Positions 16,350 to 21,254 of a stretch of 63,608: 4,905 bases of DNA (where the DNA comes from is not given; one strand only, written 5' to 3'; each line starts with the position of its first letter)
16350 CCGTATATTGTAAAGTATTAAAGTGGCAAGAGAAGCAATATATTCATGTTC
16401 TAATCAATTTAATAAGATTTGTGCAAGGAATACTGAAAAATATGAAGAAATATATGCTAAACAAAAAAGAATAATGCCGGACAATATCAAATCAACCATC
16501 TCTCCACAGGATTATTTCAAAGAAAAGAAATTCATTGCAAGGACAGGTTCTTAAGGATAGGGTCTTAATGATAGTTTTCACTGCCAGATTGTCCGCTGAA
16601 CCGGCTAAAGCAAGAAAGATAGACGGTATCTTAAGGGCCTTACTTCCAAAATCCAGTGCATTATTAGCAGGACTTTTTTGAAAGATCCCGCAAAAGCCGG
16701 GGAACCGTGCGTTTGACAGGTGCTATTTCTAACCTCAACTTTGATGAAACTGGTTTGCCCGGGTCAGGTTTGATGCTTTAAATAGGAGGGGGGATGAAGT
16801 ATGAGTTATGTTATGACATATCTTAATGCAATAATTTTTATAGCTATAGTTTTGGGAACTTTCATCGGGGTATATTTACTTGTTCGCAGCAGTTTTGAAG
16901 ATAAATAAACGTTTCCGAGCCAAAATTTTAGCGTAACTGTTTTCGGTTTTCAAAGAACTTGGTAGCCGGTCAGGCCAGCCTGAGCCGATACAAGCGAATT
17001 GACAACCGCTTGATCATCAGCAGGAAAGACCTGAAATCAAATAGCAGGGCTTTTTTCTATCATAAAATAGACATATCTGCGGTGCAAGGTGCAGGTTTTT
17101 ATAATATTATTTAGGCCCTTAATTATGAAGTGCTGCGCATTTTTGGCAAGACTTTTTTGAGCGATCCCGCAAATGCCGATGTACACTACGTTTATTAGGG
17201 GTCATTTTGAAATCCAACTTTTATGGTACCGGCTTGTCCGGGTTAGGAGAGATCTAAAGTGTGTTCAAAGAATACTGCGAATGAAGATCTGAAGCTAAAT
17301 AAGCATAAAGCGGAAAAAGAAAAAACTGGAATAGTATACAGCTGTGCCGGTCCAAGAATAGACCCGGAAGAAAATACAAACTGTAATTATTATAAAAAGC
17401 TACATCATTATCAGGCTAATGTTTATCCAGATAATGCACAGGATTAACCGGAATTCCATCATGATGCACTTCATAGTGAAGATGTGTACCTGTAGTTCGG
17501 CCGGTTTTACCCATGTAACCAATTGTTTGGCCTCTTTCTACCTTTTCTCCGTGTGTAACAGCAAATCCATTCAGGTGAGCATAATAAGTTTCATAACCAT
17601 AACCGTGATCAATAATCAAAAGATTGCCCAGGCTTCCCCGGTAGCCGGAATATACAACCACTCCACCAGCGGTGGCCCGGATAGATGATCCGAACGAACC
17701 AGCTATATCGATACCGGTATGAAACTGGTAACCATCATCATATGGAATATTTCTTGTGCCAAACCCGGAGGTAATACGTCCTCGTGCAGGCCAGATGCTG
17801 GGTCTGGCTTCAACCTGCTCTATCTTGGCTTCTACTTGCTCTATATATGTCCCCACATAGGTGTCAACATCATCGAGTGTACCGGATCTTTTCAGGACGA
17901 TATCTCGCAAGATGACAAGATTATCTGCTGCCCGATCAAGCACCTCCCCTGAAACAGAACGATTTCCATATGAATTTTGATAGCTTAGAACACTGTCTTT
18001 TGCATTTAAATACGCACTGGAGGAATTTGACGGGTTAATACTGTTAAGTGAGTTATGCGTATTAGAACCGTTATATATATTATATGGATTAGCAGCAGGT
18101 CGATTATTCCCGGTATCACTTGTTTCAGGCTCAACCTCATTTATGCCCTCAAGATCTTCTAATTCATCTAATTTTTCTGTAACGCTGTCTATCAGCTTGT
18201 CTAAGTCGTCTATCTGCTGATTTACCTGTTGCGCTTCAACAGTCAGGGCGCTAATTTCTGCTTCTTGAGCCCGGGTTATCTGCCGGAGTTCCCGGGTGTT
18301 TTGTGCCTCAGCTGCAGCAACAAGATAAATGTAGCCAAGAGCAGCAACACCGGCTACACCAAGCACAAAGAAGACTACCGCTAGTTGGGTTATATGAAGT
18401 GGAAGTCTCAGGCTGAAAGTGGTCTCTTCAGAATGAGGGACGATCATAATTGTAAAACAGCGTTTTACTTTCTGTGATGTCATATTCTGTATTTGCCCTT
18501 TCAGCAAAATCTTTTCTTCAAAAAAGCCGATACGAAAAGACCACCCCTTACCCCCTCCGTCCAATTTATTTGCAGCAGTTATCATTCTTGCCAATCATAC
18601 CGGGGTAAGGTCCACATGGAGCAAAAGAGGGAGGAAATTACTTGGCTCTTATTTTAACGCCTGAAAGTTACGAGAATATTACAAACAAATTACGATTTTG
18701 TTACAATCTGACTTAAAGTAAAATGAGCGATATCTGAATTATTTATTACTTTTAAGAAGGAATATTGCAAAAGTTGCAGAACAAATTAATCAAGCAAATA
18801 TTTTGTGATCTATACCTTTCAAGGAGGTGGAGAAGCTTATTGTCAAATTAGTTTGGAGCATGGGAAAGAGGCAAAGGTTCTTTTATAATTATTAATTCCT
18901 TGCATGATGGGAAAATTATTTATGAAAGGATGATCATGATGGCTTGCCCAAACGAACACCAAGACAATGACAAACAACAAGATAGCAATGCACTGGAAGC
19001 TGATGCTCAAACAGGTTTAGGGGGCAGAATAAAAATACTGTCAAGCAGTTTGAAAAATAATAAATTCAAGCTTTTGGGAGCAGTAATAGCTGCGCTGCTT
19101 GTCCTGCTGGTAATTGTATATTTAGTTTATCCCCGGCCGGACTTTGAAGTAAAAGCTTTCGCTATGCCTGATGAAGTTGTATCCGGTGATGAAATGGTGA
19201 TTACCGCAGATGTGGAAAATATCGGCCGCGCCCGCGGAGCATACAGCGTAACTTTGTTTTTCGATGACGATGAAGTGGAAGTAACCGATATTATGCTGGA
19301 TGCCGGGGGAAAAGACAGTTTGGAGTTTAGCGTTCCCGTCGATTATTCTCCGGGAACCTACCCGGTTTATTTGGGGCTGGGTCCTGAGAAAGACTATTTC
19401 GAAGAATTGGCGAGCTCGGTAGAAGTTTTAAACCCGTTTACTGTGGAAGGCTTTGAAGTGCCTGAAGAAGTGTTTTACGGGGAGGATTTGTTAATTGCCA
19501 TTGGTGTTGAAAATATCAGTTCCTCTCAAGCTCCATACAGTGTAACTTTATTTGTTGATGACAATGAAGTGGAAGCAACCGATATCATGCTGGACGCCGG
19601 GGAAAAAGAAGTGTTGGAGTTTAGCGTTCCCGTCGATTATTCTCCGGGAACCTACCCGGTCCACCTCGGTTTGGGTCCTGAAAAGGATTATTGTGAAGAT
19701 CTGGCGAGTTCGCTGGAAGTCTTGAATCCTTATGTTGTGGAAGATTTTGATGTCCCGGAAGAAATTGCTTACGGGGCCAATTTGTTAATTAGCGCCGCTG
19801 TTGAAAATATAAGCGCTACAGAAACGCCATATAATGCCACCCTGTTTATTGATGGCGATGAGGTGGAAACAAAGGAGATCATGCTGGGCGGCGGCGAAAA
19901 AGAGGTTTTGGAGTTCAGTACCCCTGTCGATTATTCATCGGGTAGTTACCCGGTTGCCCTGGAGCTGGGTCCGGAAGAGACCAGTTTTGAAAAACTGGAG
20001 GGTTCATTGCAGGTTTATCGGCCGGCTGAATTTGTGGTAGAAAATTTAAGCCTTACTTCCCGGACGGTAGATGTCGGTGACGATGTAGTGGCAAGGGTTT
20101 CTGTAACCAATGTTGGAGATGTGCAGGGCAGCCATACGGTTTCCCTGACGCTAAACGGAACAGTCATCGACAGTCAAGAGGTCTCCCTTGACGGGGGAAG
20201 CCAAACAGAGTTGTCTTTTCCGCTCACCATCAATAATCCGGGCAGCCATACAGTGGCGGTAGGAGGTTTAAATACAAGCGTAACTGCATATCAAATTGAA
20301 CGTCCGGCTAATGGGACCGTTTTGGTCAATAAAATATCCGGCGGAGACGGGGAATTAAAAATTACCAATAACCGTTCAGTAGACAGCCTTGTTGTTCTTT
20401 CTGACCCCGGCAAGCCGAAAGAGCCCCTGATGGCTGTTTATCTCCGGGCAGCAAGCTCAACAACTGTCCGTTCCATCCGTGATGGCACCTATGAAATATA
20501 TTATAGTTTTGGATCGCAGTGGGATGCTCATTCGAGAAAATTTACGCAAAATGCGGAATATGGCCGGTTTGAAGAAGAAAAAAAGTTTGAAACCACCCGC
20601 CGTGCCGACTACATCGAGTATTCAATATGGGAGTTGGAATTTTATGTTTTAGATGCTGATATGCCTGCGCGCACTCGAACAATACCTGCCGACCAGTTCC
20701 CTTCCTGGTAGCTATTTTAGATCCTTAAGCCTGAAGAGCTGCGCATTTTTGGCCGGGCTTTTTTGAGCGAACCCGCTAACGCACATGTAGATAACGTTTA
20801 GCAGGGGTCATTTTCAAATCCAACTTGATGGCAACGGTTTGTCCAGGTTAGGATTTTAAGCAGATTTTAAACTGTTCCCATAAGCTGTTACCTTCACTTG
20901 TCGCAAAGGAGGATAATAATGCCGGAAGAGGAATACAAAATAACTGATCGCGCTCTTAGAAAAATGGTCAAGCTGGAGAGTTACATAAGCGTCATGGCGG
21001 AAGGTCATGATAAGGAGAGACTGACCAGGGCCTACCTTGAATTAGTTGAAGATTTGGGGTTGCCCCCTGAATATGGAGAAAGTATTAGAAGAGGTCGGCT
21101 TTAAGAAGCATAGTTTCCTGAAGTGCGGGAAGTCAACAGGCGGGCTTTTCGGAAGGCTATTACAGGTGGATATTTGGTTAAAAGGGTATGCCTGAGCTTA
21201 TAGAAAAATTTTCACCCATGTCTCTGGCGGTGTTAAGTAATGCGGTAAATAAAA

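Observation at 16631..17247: Unclassified dispersed intergenic repeat family of about 125-135 nt (five copies in the window; two sit here 340 nt apart)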

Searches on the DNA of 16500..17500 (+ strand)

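Call 10: search_rna_families(source=window, start=16500, end=17500, threshold=evalue, max_evalue=10)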
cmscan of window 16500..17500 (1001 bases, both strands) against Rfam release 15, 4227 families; matches with E-value up to 10: 4.
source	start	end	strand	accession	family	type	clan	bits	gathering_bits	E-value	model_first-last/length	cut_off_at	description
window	17043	17134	-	RF01692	Bacteroid-trp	Cis-reg; leader;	-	23.3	49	7.1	1-131/131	no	Bacteroidete tryptophan peptide leader RNA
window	16890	16939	+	RF01170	snoU61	Gene; snRNA; snoRNA; CD-box;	CL00067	16.1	55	2.7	1-84/84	no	Small nucleolar RNA U61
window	17363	17470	-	RF02121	FTX_3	Gene; lncRNA;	-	15.7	55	8.3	36-147/147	no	FTX transcript, XIST regulator conserved region 3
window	16934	16972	+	RF02129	GNAS-AS1_3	Gene; lncRNA;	-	12.9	42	4.5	1-38/38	no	GNAS antisense RNA 1 conserved region 3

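Call 57: search_dna_similar(query=window:17105-17255:+, collection=plasmids, mode=distant, max_evalue=0.01)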
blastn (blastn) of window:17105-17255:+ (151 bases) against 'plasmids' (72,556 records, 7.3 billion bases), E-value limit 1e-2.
No match.

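Call 58: search_dna_similar(query=window:17105-17255:+, collection=phages, mode=distant, max_evalue=0.01)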
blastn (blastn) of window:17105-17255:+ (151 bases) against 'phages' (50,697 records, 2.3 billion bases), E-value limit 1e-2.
No match.

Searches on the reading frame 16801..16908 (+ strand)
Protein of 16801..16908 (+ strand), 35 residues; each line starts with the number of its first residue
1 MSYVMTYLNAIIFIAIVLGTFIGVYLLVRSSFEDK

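Call 94: search_protein_families(library=pfam, proteins=[window:16801-16908:+], max_evalue=0.01)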
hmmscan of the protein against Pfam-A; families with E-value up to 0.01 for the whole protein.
window:16801-16908:+ (35 aa): 0 families

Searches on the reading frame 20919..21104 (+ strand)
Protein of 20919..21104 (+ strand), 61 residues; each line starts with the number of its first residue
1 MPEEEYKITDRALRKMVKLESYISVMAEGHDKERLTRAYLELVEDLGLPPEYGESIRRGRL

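Call 81: find_encoding_contigs(protein=window:20919-21104:+, flank=10000, max_places=10)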
Protein window:20919-21104:+ (61 aa): 20 contigs read that carry it; 10 places shown.
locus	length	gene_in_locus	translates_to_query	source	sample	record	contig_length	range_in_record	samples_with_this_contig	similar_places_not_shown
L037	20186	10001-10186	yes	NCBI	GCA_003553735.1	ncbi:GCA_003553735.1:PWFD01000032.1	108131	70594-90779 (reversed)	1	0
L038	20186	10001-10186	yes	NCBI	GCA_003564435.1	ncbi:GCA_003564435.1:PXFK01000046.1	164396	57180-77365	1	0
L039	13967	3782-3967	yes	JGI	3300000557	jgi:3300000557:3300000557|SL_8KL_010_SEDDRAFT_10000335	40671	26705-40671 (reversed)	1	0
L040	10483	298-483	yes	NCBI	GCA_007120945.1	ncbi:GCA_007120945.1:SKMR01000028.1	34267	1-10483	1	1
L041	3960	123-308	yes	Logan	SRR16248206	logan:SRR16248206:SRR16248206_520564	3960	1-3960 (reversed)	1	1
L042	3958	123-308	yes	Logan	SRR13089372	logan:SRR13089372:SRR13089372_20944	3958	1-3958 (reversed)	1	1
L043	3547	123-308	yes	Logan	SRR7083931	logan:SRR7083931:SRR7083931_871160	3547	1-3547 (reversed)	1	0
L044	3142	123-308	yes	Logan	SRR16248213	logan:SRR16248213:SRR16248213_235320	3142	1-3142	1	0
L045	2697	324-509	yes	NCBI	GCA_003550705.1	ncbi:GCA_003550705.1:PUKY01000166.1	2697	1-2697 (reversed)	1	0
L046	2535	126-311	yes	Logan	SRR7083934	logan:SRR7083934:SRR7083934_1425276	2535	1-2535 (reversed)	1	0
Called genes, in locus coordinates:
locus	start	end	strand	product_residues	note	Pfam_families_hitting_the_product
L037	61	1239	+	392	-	PF01321:Creatinase_N, PF00557:Peptidase_M24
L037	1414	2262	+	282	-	PF02548:Pantoate_transf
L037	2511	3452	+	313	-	-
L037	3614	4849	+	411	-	PF02812:ELFV_dehydrog_N, PF00208:ELFV_dehydrog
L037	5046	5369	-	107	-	-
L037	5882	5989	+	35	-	-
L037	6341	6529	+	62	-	-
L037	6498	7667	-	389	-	PF01551:Peptidase_M23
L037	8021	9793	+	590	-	PF07705:CARDB (weak), PF24156:DUF7407 (faint), PF07705:CARDB (weak)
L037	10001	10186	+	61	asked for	-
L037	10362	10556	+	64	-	PF06305:LapA_dom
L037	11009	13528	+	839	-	PF01564:Spermine_synth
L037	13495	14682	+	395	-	PF04055:Radical_SAM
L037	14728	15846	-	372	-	PF04055:Radical_SAM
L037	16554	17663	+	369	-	PF00988:CPSase_sm_chain, PF00117:GATase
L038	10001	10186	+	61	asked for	-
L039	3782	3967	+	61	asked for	-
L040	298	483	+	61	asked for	-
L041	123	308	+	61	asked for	-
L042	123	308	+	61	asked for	-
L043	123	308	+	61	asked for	-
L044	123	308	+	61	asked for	-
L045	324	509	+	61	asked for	-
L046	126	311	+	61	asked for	-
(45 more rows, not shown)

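Call 94: search_protein_families(library=pfam, proteins=[window:20919-21104:+], max_evalue=0.01)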
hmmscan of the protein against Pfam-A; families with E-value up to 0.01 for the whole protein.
window:20919-21104:+ (61 aa): 0 families
